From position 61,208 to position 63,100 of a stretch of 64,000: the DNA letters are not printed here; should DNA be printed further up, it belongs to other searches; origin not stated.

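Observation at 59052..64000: Sigma-54 promoter plus upstream palindrome driving a GT2 synthase fused to a DMFase-beta-like domain, followed by an O-acyltransferase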

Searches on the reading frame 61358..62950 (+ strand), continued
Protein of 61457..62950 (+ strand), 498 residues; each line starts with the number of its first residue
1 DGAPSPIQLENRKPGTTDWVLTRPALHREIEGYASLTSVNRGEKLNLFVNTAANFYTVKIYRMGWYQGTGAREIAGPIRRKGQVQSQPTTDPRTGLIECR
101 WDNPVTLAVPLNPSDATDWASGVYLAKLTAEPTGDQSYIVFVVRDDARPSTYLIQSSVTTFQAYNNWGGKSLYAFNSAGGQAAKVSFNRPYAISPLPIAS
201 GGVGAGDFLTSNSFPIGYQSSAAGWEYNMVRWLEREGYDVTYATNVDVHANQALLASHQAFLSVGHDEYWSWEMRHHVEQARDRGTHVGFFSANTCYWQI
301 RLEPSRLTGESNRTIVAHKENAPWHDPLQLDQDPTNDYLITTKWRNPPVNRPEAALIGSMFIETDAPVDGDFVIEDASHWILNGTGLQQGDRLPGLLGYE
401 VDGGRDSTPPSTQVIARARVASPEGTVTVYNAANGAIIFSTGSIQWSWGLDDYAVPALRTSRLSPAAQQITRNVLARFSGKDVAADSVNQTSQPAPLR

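Call 60: search_solved_structures(query=A4, max_evalue=0.01, show_alignments=3)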
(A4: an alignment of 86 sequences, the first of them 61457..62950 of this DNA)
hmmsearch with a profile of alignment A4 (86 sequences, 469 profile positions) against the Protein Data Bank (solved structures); distinct sequences matched with E-value up to 0.01: 5.
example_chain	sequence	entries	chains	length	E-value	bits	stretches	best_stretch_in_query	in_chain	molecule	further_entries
6lvb_A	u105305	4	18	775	2.6e-30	108.9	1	162-468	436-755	N,N-dimethylformamidase large subunit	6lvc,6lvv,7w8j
6lvd_A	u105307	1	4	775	6.9e-30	107.5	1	177-468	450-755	N,N-dimethylformamidase large subunit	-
8i5a_A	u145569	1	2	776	9.7e-30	107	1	84-468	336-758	N-acetyl-(R)-beta-phenylalanine acylase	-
8huy_A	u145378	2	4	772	1.2e-29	106.7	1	84-468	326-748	Chains: A,B | N-acetyl-(R)-beta-phenylalanine acylase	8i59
6lve_A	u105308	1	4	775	4e-29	104.9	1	162-468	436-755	N,N-dimethylformamidase large subunit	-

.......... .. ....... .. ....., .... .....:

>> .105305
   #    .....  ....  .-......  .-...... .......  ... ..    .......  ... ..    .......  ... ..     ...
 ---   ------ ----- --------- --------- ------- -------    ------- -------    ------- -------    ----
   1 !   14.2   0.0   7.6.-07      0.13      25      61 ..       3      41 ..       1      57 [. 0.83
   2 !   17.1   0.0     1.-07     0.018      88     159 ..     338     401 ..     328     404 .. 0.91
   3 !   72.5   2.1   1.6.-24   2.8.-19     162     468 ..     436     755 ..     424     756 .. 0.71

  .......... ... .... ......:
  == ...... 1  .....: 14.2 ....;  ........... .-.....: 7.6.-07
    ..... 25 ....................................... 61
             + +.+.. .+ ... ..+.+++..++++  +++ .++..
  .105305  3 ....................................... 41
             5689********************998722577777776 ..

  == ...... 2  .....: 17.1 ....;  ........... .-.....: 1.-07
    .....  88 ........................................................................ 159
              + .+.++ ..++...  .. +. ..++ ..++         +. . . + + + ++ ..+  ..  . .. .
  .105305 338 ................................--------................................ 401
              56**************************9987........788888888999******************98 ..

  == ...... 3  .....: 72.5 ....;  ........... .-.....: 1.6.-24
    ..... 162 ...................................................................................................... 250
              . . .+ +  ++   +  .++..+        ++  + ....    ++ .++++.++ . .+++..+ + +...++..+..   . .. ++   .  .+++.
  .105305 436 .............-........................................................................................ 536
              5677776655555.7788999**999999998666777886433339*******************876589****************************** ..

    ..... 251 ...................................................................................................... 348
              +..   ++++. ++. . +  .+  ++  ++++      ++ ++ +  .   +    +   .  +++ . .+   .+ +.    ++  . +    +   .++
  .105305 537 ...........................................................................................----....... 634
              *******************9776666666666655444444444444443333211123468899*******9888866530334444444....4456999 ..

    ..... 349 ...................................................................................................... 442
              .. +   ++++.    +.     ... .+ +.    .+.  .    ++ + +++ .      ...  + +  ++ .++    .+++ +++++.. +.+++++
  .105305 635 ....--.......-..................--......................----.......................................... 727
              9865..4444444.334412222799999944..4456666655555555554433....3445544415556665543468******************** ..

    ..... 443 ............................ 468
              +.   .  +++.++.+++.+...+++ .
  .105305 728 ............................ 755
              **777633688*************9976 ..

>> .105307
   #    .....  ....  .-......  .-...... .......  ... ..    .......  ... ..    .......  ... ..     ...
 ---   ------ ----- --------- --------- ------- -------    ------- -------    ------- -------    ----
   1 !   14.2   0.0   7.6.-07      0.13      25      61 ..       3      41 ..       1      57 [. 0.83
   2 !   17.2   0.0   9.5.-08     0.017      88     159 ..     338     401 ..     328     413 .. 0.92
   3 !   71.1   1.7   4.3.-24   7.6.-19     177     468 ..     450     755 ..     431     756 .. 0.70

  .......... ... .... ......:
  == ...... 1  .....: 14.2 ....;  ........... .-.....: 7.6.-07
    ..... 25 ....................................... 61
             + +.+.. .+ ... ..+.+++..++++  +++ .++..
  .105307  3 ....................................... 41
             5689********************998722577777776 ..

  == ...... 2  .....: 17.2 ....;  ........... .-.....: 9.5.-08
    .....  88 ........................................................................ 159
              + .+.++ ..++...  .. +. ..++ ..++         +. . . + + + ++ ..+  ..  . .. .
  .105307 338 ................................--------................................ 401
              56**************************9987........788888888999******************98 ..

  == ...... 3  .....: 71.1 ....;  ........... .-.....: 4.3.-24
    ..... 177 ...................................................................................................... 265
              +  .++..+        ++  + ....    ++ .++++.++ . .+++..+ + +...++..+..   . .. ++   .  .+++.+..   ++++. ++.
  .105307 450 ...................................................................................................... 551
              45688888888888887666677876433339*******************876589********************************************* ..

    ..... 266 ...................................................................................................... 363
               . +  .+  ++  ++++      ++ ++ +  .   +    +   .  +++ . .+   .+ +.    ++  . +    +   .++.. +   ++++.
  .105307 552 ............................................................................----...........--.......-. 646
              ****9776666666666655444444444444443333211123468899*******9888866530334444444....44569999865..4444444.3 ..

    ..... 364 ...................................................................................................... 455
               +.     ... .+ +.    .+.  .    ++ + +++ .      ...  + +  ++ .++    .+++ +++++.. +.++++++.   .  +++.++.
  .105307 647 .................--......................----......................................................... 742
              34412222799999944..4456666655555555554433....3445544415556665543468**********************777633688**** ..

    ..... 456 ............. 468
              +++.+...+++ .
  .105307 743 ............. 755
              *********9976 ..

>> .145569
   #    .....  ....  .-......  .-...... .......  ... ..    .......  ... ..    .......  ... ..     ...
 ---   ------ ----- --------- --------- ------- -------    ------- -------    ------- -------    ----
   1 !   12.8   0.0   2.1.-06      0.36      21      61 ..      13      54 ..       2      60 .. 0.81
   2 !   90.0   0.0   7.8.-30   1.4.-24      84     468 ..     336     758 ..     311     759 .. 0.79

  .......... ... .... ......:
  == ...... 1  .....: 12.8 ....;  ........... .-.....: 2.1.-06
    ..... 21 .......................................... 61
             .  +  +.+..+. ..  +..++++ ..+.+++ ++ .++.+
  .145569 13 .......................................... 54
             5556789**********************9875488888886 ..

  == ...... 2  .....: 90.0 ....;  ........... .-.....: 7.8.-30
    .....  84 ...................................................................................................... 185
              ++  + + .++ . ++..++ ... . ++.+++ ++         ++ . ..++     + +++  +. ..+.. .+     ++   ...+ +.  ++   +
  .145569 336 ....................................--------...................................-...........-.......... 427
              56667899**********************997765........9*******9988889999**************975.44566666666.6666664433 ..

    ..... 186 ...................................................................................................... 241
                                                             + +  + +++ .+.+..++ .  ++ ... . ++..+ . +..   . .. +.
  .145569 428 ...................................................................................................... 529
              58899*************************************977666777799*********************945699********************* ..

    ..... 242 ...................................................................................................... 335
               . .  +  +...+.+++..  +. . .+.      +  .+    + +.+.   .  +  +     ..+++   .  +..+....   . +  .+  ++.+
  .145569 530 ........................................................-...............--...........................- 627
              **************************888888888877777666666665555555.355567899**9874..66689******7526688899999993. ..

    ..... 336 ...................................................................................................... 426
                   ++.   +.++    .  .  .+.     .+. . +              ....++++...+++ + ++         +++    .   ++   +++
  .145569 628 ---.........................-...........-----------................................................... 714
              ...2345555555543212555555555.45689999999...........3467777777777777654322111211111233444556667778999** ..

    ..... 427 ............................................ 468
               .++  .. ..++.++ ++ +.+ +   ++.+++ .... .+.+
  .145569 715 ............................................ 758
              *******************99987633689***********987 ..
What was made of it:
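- On N,N-dimethylformamidase proper: The family profile aligns DMFase residues 3-41 and 338 onward, so nothing corresponds to domain II (74-337) (call 60).
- Both solved relatives cleave amides (call 60).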

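Call 61: search_protein_families(library=ncbifam, proteins=[window:61457-62950:+], max_evalue=0.01)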
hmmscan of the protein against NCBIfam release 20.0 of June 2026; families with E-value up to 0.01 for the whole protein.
window:61457-62950:+ (498 aa): 0 families

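Call 69: predict_structure(alignment_id=A4)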
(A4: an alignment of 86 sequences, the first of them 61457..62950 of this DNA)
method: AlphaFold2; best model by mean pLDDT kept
length: 498 residues; sequences in the alignment: 86
mean_pLDDT: 90.0   pTM: 0.91
mean pLDDT of the five models: 90.0, 90.0, 89.7, 88.5, 88.5
residues with pLDDT >= 90: 366; 70-90: 81; 50-70: 40; < 50: 11
segments of 3 or more residues with pLDDT < 50: 488-498
pLDDT, mean of each block of 10 residues (from residue 1): 90 97 96 98 98 99 96 98 97 96 98 95 98 98 95 95 94 93 97 85 87 63 83 98 97 95 90 95 96 89 96 97 96 95 90 71 63 95 97 88 74 88 81 94 91 77 95 97 58 43
secondary structure, 60 per line:
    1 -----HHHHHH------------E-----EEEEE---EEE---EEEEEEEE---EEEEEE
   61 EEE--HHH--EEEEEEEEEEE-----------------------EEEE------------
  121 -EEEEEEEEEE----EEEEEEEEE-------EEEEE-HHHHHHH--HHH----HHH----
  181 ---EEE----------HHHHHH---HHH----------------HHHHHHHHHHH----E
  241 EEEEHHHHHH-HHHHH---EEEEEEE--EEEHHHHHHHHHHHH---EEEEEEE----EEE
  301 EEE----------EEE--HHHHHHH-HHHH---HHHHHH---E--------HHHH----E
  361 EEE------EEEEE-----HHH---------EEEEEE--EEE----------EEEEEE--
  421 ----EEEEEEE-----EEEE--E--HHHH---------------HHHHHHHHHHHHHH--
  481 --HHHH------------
elements in order: H6-11 E30-34 E38-40 E44-51 E55-63 E71-81 E105-108 E122-131 E136-144 E152-156 H158-164 E184-186 H197-202 H225-235 E240-244 H245-250 H252-256 E260-266 E269-271 H272-283 E287-293 E298-303 E314-316 H319-325 H327-330 H334-339 H352-355 E360-363 E370-374 E392-397 E400-402 E413-418 E425-431 E437-440 H446-449 H465-478 H483-486
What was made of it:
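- Tried and rejected: A separate run with a more diverse alignment resolved the C-domain (call 69).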

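Call 71: search_protein_representatives(protein=window:61457-62950:+)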
Query: 498 residues. Proteins with E-value up to 0.001 (for the whole library): 9057; up to 1e-10: 5719; up to 1e-30: 2488. The best 150 are listed.
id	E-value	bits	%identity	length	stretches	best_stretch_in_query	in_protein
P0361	4.3e-249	843.7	51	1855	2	5-481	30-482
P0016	1.7e-245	831.9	73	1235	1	5-481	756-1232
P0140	1.0e-183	628.0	62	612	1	5-488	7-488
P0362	8.8e-178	608.5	58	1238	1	5-479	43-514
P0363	3.6e-172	590.0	58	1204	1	3-482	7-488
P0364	1.5e-168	578.0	59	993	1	3-487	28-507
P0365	6.0e-167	572.7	59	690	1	3-480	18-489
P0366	8.7e-165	565.6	58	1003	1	5-478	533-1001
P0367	2.3e-164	564.2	59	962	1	3-483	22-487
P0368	3.1e-164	563.8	57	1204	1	5-480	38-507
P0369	4.3e-163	560.0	60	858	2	221-489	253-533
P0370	4.3e-163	560.0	61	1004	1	10-481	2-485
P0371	8.2e-163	559.1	58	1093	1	3-481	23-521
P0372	7.9e-160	549.3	59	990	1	4-481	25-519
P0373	8.1e-159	545.9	60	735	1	3-482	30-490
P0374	5.3e-154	530.0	52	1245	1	3-484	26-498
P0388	1.2e-143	495.8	51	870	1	6-480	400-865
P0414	1.3e-135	469.3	53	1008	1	4-481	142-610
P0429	5.3e-132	457.5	53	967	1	5-480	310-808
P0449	8.2e-128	443.6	52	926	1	5-480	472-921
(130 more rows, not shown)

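Call 72: search_protein_families(library=pfam, proteins=[P0366, P0388, P0449, P0429, P0362, P0363, P0364, P0374, P0414], max_evalue=0.0001)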
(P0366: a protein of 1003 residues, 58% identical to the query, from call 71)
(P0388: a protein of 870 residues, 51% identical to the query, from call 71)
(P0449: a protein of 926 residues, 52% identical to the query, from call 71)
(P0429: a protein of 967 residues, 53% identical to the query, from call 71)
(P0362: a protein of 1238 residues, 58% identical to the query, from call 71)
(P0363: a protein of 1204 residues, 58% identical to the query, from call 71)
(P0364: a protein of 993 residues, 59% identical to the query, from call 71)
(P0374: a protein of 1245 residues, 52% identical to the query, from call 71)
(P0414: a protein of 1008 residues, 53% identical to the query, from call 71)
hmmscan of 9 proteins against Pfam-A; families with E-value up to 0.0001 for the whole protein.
P0366 (1003 aa): 1 family
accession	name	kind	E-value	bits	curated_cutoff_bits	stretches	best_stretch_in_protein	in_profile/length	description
PF20254.3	DMFA2_C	-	2e-109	366.9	27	1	585-975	1-371/374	N,N-dimethylformamidase beta subunit-like, C-terminal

P0388 (870 aa): 5 families
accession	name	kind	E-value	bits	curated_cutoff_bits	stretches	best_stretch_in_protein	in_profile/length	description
PF20254.3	DMFA2_C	-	8.8e-109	364.8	27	1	451-836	1-369/374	N,N-dimethylformamidase beta subunit-like, C-terminal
PF13927.12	Ig_3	-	2.5e-28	98.8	30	2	306-375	2-78/78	Immunoglobulin domain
PF13895.12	Ig_2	-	5.8e-23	81.4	27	1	219-301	2-79/79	Immunoglobulin domain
PF07679.22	I-set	-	1.5e-21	76.7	23.7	1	46-126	3-90/90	Immunoglobulin I-set domain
PF00047.31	ig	-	3.2e-06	27.8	21.8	0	314-352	2-40/81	Immunoglobulin domain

P0449 (926 aa): 8 families
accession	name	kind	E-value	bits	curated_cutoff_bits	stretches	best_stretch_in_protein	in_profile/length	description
PF20254.3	DMFA2_C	-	3e-107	359.7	27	1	525-891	2-369/374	N,N-dimethylformamidase beta subunit-like, C-terminal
PF22073.2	Cep192_D4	-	1.5e-24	86.8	35.5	2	280-363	18-111/112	Cep192 domain 4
PF07610.17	DUF1573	-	1.8e-20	73.2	26.1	1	368-461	2-92/98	Protein of unknown function (DUF1573)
PF15780.11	ASH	-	2.4e-20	73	27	1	264-354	2-96/98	Abnormal spindle-like microcephaly-assoc'd, ASPM-SPD-2-Hydin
PF22544.2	HYDIN_VesB_CFA65-like_Ig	-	6.1e-16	58.9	25.5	1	368-456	4-91/100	HYDIN/CFA65/VesB-like, Ig-like domain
PF24507.1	Ig_CFAP65_4th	-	1.4e-11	45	27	0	390-463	2-74/76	CFAP65, fourth Ig-like domain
PF12371.14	TMEM131_like_N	-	3e-10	40.6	28.8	0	368-452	2-84/84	Transmembrane protein 131-like N-terminal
PF24771.2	Ig_CFAP74_1st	-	6.9e-09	36.4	29.2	0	268-349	4-87/97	CFAP74 first Ig-like domain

P0429 (967 aa): 9 families
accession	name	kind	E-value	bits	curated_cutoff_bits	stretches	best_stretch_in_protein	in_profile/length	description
PF20254.3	DMFA2_C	-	1.1e-98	331.5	27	1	363-776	2-369/374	N,N-dimethylformamidase beta subunit-like, C-terminal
PF17963.7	Big_9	-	4.1e-16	60.1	23.6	1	19-108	1-89/89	Bacterial Ig domain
PF00754.31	F5_F8_type_C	-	6.2e-14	52.7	28.2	1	859-963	3-105/127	F5/8 type C domain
PF05345.18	He_PIG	-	9.7e-12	45.6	24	1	24-110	4-96/96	Putative Ig domain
PF17892.7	Cadherin_5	-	1.7e-08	34.6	26.5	0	19-110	2-98/98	Cadherin-like domain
PF19077.6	Big_13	-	4.7e-08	33.9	27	0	66-109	57-100/102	Bacterial Ig-like domain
PF22633.2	F5_F8_type_C_2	-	4.9e-08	33.9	27.8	1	874-964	1-87/91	NedA-like, galactose-binding domain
PF00028.23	Cadherin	-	1.4e-06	29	28.8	0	183-210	65-93/93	Cadherin domain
PF17803.7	Cadherin_4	-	9.4e-06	26.5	25.1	0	204-265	2-68/71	Bacterial cadherin-like domain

P0362 (1238 aa): 4 families
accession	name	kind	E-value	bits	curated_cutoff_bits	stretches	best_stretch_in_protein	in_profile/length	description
PF20254.3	DMFA2_C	-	3.6e-110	369.3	27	1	96-486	2-369/374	N,N-dimethylformamidase beta subunit-like, C-terminal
PF11721.14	Malectin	-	9.1e-86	286.3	23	3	1089-1218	2-140/163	Malectin domain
PF12819.13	Malectin_like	-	4.6e-19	69.3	24.5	2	638-750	215-328/331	Malectin-like domain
PF00041.27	fn3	-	2.5e-09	37.7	25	0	758-840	1-82/84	Fibronectin type III domain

P0363 (1204 aa): 8 families
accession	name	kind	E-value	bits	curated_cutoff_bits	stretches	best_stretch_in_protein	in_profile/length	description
PF20254.3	DMFA2_C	-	1.1e-116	390.7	27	1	61-457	1-369/374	N,N-dimethylformamidase beta subunit-like, C-terminal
PF00754.31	F5_F8_type_C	-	3.9e-71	237.6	28.2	3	845-961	13-127/127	F5/8 type C domain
PF22633.2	F5_F8_type_C_2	-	5.3e-42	142.8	27.8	3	610-706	1-91/91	NedA-like, galactose-binding domain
PF18911.6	PKD_4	-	1e-22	80.4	27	2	742-812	10-77/85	PKD domain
PF00801.26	PKD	-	1.8e-12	47.5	23.5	2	979-1047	7-71/80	PKD domain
PF16403.11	Bact_surface_Ig-like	-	1.4e-05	25.4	27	0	1020-1049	34-63/71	Bacterial surface protein, Ig-like domain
PF16391.11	DUF5000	-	2.6e-05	25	25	0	1088-1146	1-61/141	Domain of unknown function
PF18981.6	InlK_D3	-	2.8e-05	24.5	25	0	1027-1049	44-66/75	Internalin K domain (D3/D4)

P0364 (993 aa): 1 family
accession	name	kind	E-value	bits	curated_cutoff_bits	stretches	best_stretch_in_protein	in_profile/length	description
PF20254.3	DMFA2_C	-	5.6e-116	388.4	27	1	82-472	1-371/374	N,N-dimethylformamidase beta subunit-like, C-terminal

P0374 (1245 aa): 5 families
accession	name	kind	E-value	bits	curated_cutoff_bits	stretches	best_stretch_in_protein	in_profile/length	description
PF20254.3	DMFA2_C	-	2.4e-105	353.5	27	1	80-465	1-369/374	N,N-dimethylformamidase beta subunit-like, C-terminal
PF01833.30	TIG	-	1e-17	64.3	20.9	2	826-903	1-83/84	IPT/TIG domain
PF00754.31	F5_F8_type_C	-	1.2e-17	64.6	28.2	1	617-734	11-127/127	F5/8 type C domain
PF13385.13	Laminin_G_3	-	4.6e-16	59.7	27.6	1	1075-1226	4-151/151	Concanavalin A-like lectin/glucanases superfamily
PF22633.2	F5_F8_type_C_2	-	1.3e-06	29.4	27.8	1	622-718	1-91/91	NedA-like, galactose-binding domain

P0414 (1008 aa): 1 family
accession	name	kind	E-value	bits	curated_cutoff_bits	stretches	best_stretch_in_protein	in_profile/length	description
PF20254.3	DMFA2_C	-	1.2e-103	347.9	27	1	195-579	1-369/374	N,N-dimethylformamidase beta subunit-like, C-terminal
